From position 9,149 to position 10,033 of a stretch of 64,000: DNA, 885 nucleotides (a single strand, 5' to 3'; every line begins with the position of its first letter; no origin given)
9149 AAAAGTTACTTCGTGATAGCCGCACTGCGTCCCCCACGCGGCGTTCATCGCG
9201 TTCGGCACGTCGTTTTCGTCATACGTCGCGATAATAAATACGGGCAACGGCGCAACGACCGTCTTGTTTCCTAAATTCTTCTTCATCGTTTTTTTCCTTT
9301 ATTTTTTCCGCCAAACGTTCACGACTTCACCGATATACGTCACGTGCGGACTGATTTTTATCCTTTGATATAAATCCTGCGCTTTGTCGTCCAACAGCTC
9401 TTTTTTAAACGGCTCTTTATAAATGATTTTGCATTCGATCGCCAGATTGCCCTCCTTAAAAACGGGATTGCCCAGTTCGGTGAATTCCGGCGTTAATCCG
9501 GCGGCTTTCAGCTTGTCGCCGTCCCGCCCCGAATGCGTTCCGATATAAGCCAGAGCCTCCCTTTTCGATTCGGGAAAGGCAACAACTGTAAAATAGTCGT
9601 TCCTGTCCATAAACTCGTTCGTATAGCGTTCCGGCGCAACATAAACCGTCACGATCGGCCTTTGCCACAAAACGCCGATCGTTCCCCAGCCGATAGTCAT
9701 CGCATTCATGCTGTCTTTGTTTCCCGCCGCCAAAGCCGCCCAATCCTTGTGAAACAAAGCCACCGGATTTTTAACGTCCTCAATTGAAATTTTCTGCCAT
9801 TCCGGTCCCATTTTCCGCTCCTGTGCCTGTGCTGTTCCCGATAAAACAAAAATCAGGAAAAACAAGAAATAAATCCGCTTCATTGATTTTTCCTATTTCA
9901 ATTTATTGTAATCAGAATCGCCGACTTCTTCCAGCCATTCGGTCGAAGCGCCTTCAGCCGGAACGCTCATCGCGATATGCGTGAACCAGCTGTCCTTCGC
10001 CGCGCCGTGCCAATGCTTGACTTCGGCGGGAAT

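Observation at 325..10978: Co-oriented cluster of Sec/TAT-exported flavoproteins and hydrolases next to the CRISPR locus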

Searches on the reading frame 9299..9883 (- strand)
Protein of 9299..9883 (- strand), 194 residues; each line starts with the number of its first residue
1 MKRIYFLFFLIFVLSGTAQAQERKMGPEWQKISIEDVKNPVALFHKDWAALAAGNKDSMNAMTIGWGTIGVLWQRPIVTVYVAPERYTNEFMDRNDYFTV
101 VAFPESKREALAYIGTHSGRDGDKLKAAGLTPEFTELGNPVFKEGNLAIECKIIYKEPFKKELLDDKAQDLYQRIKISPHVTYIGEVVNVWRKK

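Call 4: search_protein_families(library=pfam, proteins=[window:9299-9883:-], max_evalue=0.01)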
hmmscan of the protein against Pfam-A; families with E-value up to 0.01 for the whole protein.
window:9299-9883:- (194 aa): 1 family
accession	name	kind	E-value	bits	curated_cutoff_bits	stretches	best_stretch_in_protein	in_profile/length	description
PF01613.24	Flavin_Reduct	-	6.1e-16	59.3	27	1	53-192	13-133/153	Flavin reductase like domain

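Call 13: find_homologous_proteins(query=window:9299-9883:-, max_evalue=0.00001)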
Query window:9299-9883:- (194 aa): 418 proteins with E <= 0.00001 among 532 candidates; the best 120 are listed.
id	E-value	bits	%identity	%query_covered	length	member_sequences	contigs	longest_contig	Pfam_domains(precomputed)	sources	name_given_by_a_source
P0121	2.3e-127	440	99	100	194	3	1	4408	PF01613.25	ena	-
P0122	7.3e-95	334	75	97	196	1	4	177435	PF01613.25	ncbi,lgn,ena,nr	ncbi:MAG: flavin reductase family protein [Alphaproteobacteria bacterium]|nr:flavin reductase family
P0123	4.1e-93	328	73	98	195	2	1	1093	PF01613.25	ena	-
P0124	1.8e-90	320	76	93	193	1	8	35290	PF01613.25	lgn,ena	-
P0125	3.8e-90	319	77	88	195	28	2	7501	PF01613.25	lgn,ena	-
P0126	2.6e-89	316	68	100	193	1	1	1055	PF01613.25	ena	-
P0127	3.9e-89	316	71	100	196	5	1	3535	PF01613.25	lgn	-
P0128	1.2e-88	314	69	99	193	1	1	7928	PF01613.25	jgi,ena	-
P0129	1.6e-88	314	67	100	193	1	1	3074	PF01613.25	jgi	-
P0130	1.3e-87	311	71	95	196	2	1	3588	PF01613.25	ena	-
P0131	1.0e-86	308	68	100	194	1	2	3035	PF01613.25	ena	-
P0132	2.5e-86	306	68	100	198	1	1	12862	PF01613.25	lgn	-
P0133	3.7e-85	303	67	100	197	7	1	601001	PF01613.25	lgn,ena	-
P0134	1.0e-84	301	68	100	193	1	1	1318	PF01613.25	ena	-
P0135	1.7e-84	300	70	97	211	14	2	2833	PF01613.25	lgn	-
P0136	1.8e-84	300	72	93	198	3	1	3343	PF01613.25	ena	-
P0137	2.1e-84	300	68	99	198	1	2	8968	PF01613.25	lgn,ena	-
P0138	1.2e-83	298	65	100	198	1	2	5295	PF01613.25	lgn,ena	-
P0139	1.3e-82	294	66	100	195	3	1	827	PF01613.25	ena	-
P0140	1.7e-82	294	67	94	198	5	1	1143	PF01613.25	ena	-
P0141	1.9e-82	294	70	91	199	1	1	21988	PF01613.25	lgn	-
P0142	9.9e-82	291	66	97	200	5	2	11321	PF01613.25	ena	-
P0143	1.3e-81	291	65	100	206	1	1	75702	PF01613.25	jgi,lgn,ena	-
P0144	1.8e-81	291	70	93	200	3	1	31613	PF01613.25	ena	-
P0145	3.2e-81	290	65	100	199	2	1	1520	PF01613.25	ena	-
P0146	7.5e-80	285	64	99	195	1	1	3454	PF01613.25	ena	-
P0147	1.7e-79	284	63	99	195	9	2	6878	PF01613.25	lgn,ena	-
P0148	8.0e-79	282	62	99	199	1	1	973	PF01613.25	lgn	-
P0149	1.4e-78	281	63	99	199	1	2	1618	PF01613.25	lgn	-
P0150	3.7e-70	254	64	90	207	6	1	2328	PF01613.25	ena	-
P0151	5.3e-70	253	67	86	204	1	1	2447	PF01613.25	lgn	-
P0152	8.3e-70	252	64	91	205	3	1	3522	PF01613.25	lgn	-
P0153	2.3e-67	244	56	99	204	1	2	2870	PF01613.25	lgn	-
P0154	2.0e-66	241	55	99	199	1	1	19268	PF01613.25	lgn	-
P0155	7.8e-66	239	64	85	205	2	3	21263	PF01613.25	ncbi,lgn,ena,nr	ncbi:MAG: flavin reductase family protein [Duncaniella sp.]|nr:flavin reductase family protein [Dunc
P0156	9.0e-66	239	57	96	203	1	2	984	PF01613.25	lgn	-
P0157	1.0e-65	239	54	99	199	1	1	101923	PF01613.25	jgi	-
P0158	1.1e-65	239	58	92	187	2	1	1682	PF01613.25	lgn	-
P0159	1.1e-65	239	60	91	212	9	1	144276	PF01613.25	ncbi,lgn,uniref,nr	ncbi:flavin reductase family protein [Bacteroides sp. K03]|uniref:flavin reductase family protein n=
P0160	1.2e-65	239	60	91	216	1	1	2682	PF01613.25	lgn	-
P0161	1.3e-65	239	63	86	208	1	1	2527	PF01613.25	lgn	-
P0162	2.1e-65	238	54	97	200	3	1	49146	PF01613.25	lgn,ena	-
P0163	2.5e-65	238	59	93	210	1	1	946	PF01613.25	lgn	-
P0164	2.5e-65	238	62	85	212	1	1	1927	PF01613.25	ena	-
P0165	4.0e-65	237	62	89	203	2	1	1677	PF01613.25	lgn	-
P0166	4.3e-65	237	55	99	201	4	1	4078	PF01613.25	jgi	-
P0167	1.1e-64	236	63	86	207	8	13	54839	PF01613.25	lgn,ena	-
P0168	2.5e-64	235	56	99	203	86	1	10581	PF01613.25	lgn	-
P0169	2.7e-64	234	63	86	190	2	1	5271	PF01613.25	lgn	-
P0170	3.7e-64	234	62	86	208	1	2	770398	PF01613.25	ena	-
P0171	3.8e-64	234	57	90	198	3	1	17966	PF01613.25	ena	-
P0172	4.7e-64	234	58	90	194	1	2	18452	PF01613.25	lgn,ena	-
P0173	7.9e-64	233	60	92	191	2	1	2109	PF01613.25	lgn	-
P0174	7.9e-64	233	53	99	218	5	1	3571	PF01613.25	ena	-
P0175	8.7e-64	233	61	86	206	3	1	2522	PF01613.25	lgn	-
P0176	1.2e-63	232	60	91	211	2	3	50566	PF01613.25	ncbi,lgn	-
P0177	2.0e-63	232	55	99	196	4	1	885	PF01613.25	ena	-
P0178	2.0e-63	232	63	86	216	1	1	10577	PF01613.25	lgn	-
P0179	2.7e-63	231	54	99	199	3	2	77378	PF01613.25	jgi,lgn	jgi:flavin reductase (DIM6/NTAB) family NADH-FMN oxidoreductase RutF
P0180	3.7e-63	231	55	100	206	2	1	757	PF01613.25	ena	-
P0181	4.3e-63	231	57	92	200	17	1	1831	PF01613.25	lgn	-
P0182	4.4e-63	230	55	98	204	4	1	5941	PF01613.25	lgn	-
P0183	4.7e-63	230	62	86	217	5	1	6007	PF01613.25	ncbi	-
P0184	4.8e-63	230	74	70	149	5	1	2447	PF01613.25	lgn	-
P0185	5.9e-63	230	53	99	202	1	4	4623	PF01613.25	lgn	-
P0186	7.9e-63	230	59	90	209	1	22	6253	PF01613.25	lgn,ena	-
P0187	8.3e-63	230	61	86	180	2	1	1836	PF01613.25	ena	-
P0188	8.6e-63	230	59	90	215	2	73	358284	PF01613.25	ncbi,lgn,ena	-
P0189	9.4e-63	229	53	99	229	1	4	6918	PF01613.25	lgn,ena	-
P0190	1.2e-62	229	52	100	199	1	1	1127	PF01613.25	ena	-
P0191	1.4e-62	229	60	90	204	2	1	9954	PF01613.25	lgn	-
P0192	1.7e-62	229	58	90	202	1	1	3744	PF01613.25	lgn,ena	-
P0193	1.8e-62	228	56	91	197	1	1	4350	PF01613.25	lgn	-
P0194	2.1e-62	228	59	90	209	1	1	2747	PF01613.25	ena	-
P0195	2.2e-62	228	61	86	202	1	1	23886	PF01613.25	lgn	-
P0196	2.3e-62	228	63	84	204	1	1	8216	PF01613.25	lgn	-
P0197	2.5e-62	228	59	92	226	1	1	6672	PF01613.25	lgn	-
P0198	3.0e-62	228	60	86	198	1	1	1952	PF01613.25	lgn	-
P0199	3.9e-62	227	56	92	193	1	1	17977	PF01613.25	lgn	-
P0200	7.3e-62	227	60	86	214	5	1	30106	PF01613.25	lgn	-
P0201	7.8e-62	226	60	85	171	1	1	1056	PF01613.25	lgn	-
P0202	8.1e-62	226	56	93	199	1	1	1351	PF01613.25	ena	-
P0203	1.1e-61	226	55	89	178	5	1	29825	PF01613.25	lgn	-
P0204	1.2e-61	226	62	86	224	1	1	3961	PF01613.25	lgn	-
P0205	2.5e-61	225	58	95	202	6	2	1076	PF01613.25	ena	-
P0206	3.8e-61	224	54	99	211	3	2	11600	PF01613.25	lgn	-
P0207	5.9e-61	224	52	97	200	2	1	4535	PF01613.25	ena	-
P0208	7.7e-61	223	56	92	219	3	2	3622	PF01613.25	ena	-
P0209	8.2e-61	223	58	85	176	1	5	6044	PF01613.25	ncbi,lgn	-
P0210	9.3e-61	223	61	85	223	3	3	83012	PF01613.25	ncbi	-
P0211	1.3e-60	222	53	99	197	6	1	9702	PF01613.25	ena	-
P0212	1.4e-60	222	63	86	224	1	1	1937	PF01613.25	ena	-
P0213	2.6e-60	221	50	99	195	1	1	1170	PF01613.25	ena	-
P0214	2.7e-60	221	57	86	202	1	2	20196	PF01613.25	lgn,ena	-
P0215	4.0e-60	221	59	86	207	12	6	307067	PF01613.25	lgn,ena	-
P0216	6.8e-60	220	50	99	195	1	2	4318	PF01613.25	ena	-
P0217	6.9e-60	220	49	99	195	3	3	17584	PF01613.25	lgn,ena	-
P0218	7.2e-60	220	52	99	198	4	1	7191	PF01613.25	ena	-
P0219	7.9e-60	220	49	100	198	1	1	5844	PF01613.25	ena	-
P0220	9.5e-60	220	50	99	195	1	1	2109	PF01613.25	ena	-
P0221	2.1e-59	218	54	91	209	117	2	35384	PF01613.25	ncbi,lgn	-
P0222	2.6e-59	218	60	86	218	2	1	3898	PF01613.25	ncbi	-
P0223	4.0e-59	218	58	86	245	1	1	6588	PF01613.25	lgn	-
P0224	4.0e-59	218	55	92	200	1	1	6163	PF01613.25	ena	-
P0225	6.6e-59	217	50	99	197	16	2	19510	PF01613.25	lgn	-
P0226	7.8e-59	217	55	90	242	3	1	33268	PF01613.25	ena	-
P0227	8.7e-59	216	59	85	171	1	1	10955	PF01613.25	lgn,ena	-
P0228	9.2e-59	216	49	99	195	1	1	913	PF01613.25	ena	-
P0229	1.8e-58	215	54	93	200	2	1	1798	PF01613.25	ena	-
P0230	9.1e-58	213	57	86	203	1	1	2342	PF01613.25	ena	-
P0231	9.9e-58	213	51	91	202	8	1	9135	PF01613.25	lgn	-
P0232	1.0e-57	213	51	99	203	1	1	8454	PF01613.25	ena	-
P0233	1.1e-57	213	55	86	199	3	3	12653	PF01613.25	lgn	-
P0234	1.4e-57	213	55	86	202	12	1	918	PF01613.25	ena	-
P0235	1.5e-57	212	57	86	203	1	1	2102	PF01613.25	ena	-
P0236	1.7e-57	212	57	86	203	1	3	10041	PF01613.25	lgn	-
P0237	1.9e-57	212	57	86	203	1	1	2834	PF01613.25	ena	-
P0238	2.3e-57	212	57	90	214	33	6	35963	PF01613.25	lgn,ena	-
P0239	2.9e-57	212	57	86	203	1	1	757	PF01613.25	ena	-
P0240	3.2e-57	211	49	99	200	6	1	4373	PF01613.25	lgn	-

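Call 15: search_solved_structures(query=window:9299-9883:-, max_evalue=0.01, show_alignments=1)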
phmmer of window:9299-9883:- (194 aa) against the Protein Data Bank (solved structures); distinct sequences matched with E-value up to 0.01: 3.
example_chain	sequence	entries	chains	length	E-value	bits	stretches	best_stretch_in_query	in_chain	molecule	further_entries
1usc_A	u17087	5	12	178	0.00013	24.9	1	58-154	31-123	PUTATIVE STYRENE MONOOXYGENASE SMALL COMPONENT | FLAVOREDOXIN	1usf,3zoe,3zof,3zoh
2d5m_A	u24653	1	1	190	0.00021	24.3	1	57-156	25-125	flavoredoxin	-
3bnk_A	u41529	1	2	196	0.00025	24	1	37-156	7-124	Flavoredoxin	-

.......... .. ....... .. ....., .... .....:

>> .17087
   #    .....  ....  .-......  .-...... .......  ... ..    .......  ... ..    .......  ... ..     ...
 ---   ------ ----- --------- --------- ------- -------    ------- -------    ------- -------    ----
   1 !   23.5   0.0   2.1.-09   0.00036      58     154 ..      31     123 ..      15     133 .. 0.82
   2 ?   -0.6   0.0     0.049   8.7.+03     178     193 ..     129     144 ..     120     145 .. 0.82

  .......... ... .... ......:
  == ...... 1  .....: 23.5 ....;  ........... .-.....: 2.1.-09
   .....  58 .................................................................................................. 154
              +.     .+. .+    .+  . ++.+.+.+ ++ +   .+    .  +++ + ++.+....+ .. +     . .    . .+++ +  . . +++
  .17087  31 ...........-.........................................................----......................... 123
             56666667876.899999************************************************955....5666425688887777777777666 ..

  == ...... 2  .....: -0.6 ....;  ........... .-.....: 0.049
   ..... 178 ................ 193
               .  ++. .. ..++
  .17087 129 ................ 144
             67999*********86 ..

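Call 21: find_encoding_contigs(protein=P0188, flank=6000, max_places=4)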
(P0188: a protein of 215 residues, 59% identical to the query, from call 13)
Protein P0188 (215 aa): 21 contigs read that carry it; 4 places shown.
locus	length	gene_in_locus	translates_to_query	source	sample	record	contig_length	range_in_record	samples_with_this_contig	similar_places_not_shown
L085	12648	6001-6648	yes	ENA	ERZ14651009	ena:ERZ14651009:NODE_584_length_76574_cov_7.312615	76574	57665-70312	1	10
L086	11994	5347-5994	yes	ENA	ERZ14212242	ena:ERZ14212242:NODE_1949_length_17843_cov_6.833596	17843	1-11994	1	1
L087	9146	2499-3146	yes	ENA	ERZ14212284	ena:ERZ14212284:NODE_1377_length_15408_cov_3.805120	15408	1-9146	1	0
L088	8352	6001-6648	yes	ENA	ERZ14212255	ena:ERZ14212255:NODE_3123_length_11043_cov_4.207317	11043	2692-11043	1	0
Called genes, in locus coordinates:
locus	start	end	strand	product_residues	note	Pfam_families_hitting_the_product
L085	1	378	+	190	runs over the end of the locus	-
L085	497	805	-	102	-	-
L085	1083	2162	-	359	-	-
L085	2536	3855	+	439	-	PF13102:Phage_int_SAM_5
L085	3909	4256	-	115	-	PF01638:HxlR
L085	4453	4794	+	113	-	PF12893:Lumazine_bd_2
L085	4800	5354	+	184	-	PF02525:Flavodoxin_2, PF03358:FMN_red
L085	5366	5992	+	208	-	PF02525:Flavodoxin_2 (weak), PF03358:FMN_red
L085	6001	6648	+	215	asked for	PF01613:Flavin_Reduct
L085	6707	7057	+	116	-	PF12893:Lumazine_bd_2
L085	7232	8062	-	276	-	PF12833:HTH_18, PF00165:HTH_AraC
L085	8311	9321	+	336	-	PF25917:BSH_RND, PF25973:BSH_CzcB (faint), PF25984:BSH_YknX (faint), PF25944:Beta-barrel_RND, PF25989:YknX_C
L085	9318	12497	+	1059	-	PF00873:ACR_tran, PF03176:MMPL, PF02355:SecD_SecF_C (faint), PF03176:MMPL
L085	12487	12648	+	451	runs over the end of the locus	PF02321:OEP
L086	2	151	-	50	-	?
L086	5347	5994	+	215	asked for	PF01613:Flavin_Reduct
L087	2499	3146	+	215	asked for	PF01613:Flavin_Reduct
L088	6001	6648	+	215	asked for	PF01613:Flavin_Reduct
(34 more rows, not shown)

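Call 22: find_encoding_contigs(protein=P0133, flank=8000, max_places=3)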
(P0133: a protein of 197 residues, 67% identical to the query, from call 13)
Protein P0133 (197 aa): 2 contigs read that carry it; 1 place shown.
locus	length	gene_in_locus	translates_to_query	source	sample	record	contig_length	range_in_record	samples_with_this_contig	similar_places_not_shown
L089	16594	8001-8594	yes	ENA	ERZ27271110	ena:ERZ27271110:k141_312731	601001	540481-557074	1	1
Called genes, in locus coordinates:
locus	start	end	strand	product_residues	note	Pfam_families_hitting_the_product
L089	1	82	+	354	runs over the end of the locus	PF03033:Glyco_transf_28, PF04101:Glyco_tran_28_C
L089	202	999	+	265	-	-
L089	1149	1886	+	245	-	-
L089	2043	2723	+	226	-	-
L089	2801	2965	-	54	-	-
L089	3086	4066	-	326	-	PF01636:APH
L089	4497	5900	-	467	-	-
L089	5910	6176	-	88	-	-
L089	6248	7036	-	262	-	PF01261:AP_endonuc_2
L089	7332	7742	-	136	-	-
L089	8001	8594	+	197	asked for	PF01613:Flavin_Reduct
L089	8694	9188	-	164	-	-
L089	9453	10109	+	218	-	-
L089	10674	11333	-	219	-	PF00300:His_Phos_1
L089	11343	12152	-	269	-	PF02348:CTP_transf_3, PF12804:NTP_transf_3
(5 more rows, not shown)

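Call 52: find_encoding_contigs(protein=P0124, flank=7000, max_places=2)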
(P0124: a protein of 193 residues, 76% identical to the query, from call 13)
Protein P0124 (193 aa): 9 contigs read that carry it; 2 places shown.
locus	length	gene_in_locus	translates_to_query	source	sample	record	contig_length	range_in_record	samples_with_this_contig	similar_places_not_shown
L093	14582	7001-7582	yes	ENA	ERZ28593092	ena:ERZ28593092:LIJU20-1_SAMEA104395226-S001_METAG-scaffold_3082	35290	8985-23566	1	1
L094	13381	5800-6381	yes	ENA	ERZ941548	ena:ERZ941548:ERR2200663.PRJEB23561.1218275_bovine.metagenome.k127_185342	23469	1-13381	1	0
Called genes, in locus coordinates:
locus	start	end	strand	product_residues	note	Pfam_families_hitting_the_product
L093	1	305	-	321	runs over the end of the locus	-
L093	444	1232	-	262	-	PF01261:AP_endonuc_2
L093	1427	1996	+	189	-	PF13302:Acetyltransf_3, PF00583:Acetyltransf_1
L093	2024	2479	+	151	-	PF13420:Acetyltransf_4 (weak), PF00583:Acetyltransf_1, PF13673:Acetyltransf_10, PF13508:Acetyltransf_7, PF08445:FR47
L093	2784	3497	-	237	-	PF00902:TatC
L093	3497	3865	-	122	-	PF02416:TatA_B_E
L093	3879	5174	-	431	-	PF12801:Fer4_5, PF12801:Fer4_5, PF13237:Fer4_10 (weak), PF12838:Fer4_7, PF13187:Fer4_9, PF13237:Fer4_10 (weak), PF14697:Fer4_21, PF00037:Fer4, +9 more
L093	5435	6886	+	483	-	-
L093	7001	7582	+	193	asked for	PF01613:Flavin_Reduct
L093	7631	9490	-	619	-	PF13589:HATPase_c_3, PF00183:HSP90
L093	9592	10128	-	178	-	-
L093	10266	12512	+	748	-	-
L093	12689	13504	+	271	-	PF03906:Phage_T7_tail (weak)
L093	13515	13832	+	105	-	PF16083:Phage_holin_3_3 (weak)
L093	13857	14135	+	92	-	-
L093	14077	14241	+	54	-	-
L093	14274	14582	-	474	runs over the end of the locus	PF13637:Ank_4 (faint)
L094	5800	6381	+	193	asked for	PF01613:Flavin_Reduct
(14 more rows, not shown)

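Call 53: find_encoding_contigs(protein=P0143, flank=7000, max_places=2)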
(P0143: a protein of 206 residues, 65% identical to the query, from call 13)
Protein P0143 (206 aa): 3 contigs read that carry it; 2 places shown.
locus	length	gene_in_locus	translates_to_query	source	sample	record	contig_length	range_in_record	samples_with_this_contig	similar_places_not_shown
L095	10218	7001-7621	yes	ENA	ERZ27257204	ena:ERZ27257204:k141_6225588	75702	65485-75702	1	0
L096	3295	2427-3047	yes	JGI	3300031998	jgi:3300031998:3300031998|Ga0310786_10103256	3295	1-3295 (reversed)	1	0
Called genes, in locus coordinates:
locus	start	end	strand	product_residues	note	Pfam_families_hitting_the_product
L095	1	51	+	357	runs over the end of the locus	PF01063:Aminotran_4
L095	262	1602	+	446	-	-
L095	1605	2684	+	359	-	-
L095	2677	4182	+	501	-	PF11997:DUF3492, PF00534:Glycos_transf_1, PF13692:Glyco_trans_1_4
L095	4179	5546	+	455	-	PF16933:PelG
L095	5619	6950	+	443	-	PF02129:Peptidase_S15 (weak), PF00561:Abhydrolase_1, PF12146:Hydrolase_4, PF12697:Abhydrolase_6 (weak), PF20408:Abhydrolase_11 (faint), PF05448:AXE1 (weak), PF12695:Abhydrolase_5 (faint), PF12682:Flavodoxin_4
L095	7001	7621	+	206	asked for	PF01613:Flavin_Reduct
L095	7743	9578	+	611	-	PF13522:GATase_6, PF13537:GATase_7, PF01380:SIS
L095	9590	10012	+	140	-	-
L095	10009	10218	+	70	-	?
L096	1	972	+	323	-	?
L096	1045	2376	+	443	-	PF02129:Peptidase_S15 (weak), PF00561:Abhydrolase_1, PF12146:Hydrolase_4, PF12697:Abhydrolase_6 (weak), PF20408:Abhydrolase_11 (faint), PF05448:AXE1 (weak), PF12695:Abhydrolase_5 (faint), PF12682:Flavodoxin_4, +1 more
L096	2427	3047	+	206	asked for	PF01613:Flavin_Reduct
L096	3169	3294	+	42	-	?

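Call 68: find_related_loci(query=L093:3879-5174:-, collection=metagenome_contigs, flank=9000)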
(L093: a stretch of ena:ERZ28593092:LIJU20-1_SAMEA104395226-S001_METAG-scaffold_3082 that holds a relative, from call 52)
Query L093:3879-5174:- (431 aa) in metagenome_contigs; peptide patterns used: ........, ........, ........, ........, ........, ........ (x = any residue, [..] = any of these).
153 stretches matched a pattern; 53 encode a relative of the query (tblastn E <= 1e-3); 53 distinct loci.
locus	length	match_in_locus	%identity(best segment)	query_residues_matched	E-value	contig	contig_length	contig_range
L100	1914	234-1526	97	1-431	0e+0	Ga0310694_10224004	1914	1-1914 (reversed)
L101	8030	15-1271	51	7-430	1e-148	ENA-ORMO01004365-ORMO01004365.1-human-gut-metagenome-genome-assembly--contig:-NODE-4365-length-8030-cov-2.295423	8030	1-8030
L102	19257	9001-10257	51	7-430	1e-148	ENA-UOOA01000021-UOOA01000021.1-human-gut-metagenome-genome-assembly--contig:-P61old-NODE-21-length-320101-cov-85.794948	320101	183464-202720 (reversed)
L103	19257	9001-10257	51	7-430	2e-147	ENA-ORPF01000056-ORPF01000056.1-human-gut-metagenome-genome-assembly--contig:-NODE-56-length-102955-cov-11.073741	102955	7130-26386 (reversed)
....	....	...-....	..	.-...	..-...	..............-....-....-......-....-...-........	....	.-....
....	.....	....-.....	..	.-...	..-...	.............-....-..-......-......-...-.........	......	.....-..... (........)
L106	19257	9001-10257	51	7-430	2e-146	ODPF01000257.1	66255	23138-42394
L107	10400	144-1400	51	7-430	1e-146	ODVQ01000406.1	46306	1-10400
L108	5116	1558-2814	50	7-430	3e-148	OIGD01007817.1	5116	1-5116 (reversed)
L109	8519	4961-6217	50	7-430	5e-146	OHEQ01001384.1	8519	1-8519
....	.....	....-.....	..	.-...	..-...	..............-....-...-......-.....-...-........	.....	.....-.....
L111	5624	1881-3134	50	7-430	4e-145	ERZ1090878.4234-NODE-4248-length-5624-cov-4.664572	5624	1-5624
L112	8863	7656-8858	50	7-412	2e-140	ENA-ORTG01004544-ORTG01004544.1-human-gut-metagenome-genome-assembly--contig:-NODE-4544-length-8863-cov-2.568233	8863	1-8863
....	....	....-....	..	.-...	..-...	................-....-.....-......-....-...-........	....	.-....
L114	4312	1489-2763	50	4-431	6e-142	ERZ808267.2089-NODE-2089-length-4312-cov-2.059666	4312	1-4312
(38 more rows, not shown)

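Call 85: predict_structure(alignment_id=A2)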
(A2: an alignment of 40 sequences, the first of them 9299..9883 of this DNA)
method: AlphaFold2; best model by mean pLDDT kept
length: 194 residues; sequences in the alignment: 40
mean_pLDDT: 88.6   pTM: 0.80
mean pLDDT of the five models: 88.6, 87.0, 86.8, 86.3, 85.7
residues with pLDDT >= 90: 142; 70-90: 29; 50-70: 23; < 50: 0
segments of 3 or more residues with pLDDT < 50: none
pLDDT, mean of each block of 10 residues (from residue 1): 73 64 77 84 72 96 90 95 94 97 94 86 89 94 96 97 95 93 97 94
secondary structure, 60 per line:
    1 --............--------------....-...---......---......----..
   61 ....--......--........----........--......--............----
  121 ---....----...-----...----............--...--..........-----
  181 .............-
elements in order: H3-14 E29-32 H40-45 E49-54 E59-64 E67-72 E75-82 H87-94 E97-102 H105-116 H124-127 E132-134 E140-142 E147-158 H166-175 E181-193
